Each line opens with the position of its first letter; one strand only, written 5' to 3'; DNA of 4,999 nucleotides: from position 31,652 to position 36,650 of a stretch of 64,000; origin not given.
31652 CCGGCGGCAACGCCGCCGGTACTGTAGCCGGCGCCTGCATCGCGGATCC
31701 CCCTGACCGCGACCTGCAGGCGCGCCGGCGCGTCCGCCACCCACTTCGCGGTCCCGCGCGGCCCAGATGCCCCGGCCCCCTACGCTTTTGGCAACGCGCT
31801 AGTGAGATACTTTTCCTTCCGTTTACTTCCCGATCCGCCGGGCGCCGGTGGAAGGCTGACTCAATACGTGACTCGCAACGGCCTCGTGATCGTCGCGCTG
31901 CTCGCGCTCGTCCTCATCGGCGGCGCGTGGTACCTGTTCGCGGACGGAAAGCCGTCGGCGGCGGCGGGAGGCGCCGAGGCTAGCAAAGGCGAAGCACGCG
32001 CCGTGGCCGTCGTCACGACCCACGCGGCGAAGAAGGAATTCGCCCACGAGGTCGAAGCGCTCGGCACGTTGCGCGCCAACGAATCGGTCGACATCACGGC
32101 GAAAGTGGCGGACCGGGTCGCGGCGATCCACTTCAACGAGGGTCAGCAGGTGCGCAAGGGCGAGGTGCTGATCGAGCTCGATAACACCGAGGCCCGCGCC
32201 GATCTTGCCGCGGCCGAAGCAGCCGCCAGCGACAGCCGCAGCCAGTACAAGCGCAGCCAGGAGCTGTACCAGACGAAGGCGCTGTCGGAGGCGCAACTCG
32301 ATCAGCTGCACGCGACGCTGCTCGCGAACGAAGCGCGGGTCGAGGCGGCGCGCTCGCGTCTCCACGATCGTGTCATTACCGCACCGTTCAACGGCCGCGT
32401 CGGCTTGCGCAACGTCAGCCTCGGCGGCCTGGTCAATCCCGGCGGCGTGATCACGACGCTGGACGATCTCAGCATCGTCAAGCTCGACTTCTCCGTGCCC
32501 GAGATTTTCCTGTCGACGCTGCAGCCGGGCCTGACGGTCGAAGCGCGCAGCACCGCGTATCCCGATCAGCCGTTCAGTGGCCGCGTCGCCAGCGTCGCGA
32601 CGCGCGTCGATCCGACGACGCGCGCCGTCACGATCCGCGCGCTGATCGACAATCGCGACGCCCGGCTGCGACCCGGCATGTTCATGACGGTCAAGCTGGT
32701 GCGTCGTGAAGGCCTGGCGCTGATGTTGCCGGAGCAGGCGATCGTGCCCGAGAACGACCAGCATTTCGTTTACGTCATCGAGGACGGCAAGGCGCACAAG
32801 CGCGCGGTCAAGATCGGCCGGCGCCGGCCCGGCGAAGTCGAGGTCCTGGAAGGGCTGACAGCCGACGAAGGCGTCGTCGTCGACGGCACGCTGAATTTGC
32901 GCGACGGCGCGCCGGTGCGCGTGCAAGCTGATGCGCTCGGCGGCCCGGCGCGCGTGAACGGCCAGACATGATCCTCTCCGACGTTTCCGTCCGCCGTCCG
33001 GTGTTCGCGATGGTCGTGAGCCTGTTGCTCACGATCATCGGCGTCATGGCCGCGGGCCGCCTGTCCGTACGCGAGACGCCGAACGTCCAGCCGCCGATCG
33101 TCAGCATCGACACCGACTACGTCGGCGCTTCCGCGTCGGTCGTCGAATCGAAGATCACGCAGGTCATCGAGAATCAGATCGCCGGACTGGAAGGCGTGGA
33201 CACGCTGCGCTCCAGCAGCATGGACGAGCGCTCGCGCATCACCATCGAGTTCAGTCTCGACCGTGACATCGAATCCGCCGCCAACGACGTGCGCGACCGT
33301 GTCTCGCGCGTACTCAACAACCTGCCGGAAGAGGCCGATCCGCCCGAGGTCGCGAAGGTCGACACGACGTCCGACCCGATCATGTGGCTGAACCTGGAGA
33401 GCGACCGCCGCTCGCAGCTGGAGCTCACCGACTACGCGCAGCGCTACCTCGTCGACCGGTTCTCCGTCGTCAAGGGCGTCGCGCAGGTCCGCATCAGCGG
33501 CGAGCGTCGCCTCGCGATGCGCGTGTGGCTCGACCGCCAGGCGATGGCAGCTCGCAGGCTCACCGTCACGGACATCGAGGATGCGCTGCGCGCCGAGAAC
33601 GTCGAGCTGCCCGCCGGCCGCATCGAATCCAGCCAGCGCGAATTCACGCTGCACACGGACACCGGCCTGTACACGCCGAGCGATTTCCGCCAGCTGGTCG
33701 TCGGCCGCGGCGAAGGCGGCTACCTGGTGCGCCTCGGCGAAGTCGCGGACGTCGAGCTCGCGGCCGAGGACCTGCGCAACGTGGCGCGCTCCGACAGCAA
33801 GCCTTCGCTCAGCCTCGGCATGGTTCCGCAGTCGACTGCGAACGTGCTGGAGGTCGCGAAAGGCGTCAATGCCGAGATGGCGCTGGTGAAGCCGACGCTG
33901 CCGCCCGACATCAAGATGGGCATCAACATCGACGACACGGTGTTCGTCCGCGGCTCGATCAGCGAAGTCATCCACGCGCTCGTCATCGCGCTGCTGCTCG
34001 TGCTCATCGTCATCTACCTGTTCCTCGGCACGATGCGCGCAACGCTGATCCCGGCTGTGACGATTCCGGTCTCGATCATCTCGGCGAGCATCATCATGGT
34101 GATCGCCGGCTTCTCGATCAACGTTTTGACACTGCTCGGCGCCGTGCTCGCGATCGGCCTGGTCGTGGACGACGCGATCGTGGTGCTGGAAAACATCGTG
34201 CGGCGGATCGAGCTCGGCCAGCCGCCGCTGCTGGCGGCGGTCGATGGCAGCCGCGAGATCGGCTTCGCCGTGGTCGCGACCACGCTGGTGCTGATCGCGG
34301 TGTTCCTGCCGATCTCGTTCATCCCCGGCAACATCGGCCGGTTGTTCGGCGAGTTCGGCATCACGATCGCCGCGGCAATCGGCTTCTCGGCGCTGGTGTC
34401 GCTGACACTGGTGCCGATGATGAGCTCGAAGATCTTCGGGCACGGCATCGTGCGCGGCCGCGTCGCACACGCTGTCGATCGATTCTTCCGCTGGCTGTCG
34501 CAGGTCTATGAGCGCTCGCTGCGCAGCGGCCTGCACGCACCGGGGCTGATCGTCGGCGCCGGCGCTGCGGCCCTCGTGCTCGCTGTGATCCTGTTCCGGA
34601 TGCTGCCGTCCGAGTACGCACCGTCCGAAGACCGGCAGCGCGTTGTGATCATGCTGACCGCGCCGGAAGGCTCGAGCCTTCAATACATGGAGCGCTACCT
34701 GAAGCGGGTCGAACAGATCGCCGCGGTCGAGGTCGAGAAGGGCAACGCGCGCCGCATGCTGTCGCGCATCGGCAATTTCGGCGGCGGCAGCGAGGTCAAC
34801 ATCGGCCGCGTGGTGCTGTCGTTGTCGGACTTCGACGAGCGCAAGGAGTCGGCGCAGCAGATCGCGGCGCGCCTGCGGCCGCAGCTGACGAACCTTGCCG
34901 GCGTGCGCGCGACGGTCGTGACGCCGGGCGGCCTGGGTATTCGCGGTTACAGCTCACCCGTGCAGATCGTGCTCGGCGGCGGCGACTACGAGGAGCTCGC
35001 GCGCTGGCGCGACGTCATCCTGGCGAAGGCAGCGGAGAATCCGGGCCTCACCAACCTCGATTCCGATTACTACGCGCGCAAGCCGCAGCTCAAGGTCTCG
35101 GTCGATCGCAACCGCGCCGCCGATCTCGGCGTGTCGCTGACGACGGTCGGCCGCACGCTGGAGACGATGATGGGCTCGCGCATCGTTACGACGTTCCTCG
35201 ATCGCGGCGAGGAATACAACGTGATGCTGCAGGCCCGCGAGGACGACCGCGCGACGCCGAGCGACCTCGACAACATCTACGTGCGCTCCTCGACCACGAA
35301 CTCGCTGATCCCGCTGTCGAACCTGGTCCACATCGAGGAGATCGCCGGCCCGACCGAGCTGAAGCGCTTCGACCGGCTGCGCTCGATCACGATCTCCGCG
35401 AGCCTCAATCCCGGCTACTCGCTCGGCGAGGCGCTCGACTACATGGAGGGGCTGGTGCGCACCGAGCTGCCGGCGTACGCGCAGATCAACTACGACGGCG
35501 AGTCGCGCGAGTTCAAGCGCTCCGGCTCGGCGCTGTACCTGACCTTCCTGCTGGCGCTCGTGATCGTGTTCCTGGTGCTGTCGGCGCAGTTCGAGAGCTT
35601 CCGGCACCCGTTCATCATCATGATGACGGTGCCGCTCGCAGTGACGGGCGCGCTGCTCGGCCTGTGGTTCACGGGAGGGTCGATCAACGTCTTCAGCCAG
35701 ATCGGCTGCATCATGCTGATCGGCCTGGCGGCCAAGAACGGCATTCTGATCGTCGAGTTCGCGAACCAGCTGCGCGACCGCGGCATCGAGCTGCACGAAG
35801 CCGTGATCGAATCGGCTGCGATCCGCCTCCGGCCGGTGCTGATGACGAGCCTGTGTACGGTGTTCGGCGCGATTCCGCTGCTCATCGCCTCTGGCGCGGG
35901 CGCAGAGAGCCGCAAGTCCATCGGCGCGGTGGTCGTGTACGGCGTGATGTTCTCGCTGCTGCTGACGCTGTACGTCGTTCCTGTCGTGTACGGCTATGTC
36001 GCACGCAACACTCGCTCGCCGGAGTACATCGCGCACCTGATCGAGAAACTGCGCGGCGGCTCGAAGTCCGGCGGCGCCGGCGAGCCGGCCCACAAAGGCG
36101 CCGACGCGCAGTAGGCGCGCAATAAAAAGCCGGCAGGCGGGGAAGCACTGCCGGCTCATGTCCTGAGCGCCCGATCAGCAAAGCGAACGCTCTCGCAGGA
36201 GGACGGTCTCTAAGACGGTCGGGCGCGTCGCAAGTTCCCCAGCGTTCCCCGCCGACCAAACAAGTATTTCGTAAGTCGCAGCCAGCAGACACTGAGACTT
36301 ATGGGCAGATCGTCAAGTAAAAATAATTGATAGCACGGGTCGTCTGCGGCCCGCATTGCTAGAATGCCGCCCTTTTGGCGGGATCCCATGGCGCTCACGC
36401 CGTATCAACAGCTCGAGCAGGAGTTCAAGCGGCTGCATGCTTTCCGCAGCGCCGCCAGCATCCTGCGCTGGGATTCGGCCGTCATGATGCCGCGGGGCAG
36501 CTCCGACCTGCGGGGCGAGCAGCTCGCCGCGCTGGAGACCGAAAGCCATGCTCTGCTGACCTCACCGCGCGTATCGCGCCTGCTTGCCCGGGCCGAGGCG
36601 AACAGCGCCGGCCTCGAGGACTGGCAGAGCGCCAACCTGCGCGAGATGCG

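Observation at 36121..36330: Candidate trans-acting sRNA whose anti-SD seed matches the TonB receptor RBS 30 kb away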

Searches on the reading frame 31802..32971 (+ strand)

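Call 15: search_protein_families(library=pfam, proteins=[window:31802-32971:+])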
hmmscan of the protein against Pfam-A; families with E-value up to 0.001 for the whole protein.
window:31802-32971:+ (389 aa): 3 families
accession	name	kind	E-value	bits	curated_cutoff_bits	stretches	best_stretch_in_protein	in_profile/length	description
PF16576.10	HlyD_D23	-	7.1e-33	114.1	30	1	80-294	2-213/214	Barrel-sandwich domain of CusB or HlyD membrane-fusion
PF13437.12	HlyD_3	-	8.5e-16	59.1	22.2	1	191-292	1-106/106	HlyD family secretion protein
PF13533.13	Biotin_lipoyl_2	-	8.2e-05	22.8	29.8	1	98-127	3-32/32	Biotin-lipoyl like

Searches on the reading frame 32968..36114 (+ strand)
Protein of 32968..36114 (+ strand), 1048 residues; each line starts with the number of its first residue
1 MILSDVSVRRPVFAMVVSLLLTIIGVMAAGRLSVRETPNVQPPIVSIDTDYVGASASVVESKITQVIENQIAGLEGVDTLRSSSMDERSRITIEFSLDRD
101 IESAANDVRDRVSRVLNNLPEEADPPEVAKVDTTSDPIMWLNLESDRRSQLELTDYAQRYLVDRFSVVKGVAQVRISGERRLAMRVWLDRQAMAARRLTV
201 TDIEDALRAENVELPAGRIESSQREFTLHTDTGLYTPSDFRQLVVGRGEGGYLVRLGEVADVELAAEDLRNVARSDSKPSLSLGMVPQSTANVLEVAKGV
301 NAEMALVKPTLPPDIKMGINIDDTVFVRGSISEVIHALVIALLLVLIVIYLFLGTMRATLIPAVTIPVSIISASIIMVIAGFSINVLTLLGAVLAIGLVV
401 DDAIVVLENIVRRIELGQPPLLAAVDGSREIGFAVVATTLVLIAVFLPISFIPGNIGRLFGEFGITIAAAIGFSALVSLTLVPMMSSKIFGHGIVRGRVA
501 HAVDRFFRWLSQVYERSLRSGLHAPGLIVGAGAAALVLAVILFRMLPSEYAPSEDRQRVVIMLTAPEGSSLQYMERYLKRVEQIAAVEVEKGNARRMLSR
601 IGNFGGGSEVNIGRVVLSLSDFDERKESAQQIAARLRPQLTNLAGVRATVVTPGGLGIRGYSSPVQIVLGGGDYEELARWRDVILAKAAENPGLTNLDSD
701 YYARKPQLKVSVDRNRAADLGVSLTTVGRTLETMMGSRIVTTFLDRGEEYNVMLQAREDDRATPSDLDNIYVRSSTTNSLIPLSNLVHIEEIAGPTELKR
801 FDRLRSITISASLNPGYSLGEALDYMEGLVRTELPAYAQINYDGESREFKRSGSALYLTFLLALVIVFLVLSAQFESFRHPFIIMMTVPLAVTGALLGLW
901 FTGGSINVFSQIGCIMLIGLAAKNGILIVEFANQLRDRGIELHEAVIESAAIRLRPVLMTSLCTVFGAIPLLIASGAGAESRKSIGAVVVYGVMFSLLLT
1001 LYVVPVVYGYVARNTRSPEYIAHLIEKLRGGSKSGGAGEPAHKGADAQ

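Call 15: search_protein_families(library=pfam, proteins=[window:32968-36114:+])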
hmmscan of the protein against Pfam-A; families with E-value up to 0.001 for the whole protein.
window:32968-36114:+ (1048 aa): 2 families
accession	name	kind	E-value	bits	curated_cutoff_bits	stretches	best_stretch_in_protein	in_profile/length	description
PF00873.25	ACR_tran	-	1.5e-301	1003.3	28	1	4-1010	2-1019/1021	AcrB/AcrD/AcrF family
PF03176.21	MMPL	-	3.7e-07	29.8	20.5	1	855-1014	144-305/333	MMPL family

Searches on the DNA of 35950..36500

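Call 7: search_rna_families(source=window, start=35950, end=36500, threshold=evalue, max_evalue=10)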
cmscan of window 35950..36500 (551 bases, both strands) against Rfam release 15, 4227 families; matches with E-value up to 10: 5.
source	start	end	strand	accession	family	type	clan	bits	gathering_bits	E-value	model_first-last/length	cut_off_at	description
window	36063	36156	+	RF01521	CC1840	Gene; sRNA;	-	23.8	50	0.53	1-95/95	no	caulobacter sRNA CC1840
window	36029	36120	-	RF03947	mir-658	Gene; miRNA;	-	18.4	82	3.6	1-100/100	no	mir-658 microRNA precursor family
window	36109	36176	-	RF03423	mir-962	Gene; miRNA;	-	16.9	70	1.8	1-92/92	no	mir-962 microRNA precursor family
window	36114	36171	-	RF03560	mir-3926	Gene; miRNA;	-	16.9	82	3.1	1-63/63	no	mir-3926 microRNA precursor family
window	36424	36500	-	RF02680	PreQ1-III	Cis-reg; riboswitch;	-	13.4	63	5.2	30-102/102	5'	PreQ1-III (pre queuosine) riboswitch aptamer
